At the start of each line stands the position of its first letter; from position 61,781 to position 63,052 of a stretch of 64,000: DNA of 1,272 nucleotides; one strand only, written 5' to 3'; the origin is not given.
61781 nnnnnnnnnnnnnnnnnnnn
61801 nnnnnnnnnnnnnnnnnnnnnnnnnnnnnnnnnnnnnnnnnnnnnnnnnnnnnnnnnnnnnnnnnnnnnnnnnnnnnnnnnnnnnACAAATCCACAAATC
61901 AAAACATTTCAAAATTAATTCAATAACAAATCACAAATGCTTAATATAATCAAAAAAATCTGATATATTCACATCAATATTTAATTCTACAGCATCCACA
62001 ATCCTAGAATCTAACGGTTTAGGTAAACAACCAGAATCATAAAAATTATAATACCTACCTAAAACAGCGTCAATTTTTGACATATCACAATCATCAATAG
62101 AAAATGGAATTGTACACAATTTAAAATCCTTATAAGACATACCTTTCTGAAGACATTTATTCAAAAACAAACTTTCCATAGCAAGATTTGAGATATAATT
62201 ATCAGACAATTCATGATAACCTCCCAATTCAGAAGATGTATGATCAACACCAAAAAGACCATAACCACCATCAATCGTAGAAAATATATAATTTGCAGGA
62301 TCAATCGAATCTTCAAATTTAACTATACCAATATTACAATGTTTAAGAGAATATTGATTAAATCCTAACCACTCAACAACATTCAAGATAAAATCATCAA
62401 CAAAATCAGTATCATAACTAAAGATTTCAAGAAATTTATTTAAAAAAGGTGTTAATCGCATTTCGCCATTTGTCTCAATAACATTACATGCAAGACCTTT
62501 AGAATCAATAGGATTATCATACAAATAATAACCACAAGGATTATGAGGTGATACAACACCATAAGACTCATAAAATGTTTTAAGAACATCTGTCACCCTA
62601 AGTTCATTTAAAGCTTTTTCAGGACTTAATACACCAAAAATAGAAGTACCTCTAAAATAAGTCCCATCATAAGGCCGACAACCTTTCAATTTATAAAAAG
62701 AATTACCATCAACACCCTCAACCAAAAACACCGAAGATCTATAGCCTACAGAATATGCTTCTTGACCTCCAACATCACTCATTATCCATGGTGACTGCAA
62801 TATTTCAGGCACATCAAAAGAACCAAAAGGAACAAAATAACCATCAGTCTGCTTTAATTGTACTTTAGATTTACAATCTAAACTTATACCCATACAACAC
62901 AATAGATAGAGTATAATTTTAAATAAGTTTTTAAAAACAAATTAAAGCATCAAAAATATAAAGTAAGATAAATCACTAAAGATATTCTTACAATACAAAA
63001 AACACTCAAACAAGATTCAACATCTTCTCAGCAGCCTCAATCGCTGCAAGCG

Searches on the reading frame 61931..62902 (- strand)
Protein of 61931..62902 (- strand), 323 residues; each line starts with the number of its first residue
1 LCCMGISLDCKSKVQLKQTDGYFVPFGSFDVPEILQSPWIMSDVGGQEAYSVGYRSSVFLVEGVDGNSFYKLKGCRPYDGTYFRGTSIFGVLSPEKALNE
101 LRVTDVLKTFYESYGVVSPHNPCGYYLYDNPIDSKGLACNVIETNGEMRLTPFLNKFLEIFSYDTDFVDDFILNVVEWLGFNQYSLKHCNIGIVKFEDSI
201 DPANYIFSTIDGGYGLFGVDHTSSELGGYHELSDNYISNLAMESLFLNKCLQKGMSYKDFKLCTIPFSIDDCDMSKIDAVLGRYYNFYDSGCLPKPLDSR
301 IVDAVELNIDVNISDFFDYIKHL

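Call 48: find_encoding_contigs(protein=window:61931-62902:-, flank=10000, max_places=2)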
Protein window:61931-62902:- (323 aa): no gene with exactly this product is on record in the collection.

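Call 72: search_protein_families(library=ncbifam, proteins=[window:61931-62902:-], max_evalue=0.001)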
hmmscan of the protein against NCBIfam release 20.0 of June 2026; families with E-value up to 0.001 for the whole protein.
window:61931-62902:- (323 aa): 0 families
